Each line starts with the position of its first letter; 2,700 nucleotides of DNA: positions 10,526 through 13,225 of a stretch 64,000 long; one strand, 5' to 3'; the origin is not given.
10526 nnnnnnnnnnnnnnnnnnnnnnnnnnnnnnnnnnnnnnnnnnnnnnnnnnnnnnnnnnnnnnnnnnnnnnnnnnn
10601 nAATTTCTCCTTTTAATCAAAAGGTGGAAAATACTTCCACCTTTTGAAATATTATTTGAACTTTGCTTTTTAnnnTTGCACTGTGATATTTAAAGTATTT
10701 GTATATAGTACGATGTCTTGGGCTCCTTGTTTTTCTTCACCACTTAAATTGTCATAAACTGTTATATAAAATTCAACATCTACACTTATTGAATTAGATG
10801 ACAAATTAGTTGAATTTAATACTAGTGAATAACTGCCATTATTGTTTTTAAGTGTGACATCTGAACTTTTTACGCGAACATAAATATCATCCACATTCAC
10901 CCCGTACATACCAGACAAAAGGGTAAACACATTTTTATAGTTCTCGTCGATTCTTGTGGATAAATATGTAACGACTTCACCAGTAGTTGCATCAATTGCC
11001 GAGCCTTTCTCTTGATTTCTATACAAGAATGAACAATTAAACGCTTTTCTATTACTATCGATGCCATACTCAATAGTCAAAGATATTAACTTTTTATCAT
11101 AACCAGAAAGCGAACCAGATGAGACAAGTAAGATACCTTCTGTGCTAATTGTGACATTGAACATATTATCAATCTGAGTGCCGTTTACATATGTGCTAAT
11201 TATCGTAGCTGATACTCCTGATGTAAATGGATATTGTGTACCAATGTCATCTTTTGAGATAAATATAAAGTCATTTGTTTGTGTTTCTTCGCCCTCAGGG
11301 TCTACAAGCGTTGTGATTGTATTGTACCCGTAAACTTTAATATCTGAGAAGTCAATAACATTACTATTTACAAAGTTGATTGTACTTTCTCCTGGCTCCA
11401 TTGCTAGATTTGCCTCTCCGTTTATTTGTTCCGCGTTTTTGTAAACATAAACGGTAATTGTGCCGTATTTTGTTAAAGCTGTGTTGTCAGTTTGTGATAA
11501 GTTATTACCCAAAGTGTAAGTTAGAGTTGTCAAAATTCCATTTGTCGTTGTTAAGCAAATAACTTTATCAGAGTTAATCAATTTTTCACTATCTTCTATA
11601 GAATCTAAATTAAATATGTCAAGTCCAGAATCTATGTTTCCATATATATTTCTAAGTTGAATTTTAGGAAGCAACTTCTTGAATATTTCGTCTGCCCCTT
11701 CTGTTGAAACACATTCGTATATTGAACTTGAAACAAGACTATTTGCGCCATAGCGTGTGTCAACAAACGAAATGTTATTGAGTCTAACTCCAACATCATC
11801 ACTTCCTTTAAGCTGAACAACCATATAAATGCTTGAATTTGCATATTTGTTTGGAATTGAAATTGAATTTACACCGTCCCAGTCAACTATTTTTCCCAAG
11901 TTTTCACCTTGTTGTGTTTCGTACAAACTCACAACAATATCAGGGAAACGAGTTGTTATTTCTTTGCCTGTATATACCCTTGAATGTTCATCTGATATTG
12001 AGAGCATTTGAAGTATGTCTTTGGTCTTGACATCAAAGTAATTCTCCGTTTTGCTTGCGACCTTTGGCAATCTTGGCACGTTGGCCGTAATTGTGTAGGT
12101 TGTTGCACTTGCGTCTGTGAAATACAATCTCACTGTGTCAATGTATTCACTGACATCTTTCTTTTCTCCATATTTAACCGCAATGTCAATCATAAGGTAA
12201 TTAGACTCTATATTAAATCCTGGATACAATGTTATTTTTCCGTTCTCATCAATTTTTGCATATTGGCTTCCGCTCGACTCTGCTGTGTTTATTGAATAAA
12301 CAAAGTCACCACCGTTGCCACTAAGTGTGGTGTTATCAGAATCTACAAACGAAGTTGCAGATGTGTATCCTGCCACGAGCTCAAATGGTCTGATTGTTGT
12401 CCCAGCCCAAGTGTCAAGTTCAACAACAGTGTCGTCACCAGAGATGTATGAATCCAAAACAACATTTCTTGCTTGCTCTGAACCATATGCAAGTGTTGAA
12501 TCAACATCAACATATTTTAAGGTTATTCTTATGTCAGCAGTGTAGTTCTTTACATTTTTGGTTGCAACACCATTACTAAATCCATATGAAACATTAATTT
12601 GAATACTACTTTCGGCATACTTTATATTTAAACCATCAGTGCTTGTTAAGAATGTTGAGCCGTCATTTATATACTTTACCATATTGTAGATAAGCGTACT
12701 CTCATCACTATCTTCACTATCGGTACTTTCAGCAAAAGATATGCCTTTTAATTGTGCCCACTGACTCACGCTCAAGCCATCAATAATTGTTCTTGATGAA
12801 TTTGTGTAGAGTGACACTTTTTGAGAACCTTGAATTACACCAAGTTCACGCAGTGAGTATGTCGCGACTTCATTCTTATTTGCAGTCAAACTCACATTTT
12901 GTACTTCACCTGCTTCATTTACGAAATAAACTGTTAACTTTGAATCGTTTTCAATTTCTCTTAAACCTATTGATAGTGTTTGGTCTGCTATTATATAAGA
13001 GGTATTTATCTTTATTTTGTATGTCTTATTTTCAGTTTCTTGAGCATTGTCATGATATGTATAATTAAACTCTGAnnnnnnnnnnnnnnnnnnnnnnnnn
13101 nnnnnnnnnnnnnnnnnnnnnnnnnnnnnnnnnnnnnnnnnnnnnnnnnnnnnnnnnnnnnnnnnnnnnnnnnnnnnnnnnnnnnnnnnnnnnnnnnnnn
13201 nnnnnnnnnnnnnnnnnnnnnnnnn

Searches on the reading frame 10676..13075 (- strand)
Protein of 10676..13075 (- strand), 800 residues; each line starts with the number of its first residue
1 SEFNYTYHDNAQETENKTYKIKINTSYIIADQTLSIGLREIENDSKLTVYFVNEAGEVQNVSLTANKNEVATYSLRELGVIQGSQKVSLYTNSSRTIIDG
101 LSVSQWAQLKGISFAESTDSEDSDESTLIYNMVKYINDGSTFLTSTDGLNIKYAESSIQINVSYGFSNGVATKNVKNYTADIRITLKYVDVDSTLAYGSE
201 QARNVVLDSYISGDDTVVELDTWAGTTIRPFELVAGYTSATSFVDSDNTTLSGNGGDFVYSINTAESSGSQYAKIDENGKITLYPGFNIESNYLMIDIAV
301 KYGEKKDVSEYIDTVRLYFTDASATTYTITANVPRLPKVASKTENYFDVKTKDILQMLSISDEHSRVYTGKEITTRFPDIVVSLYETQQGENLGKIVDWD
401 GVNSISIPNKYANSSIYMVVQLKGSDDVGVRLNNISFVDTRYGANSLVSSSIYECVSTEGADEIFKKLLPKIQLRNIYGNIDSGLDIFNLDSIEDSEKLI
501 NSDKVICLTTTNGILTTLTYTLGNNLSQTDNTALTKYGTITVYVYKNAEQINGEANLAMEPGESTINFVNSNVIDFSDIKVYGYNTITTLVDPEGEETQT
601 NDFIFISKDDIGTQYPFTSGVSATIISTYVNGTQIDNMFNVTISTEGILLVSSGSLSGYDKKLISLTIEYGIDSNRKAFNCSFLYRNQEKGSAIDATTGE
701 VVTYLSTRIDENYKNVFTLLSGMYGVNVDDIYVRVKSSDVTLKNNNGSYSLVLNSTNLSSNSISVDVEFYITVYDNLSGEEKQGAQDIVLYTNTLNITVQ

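Call 58: find_homologous_proteins(query=window:10676-13075:-, max_evalue=1e-10)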
Query window:10676-13075:-: 8000 candidates shared short words with the query, none scored E <= 1e-10.
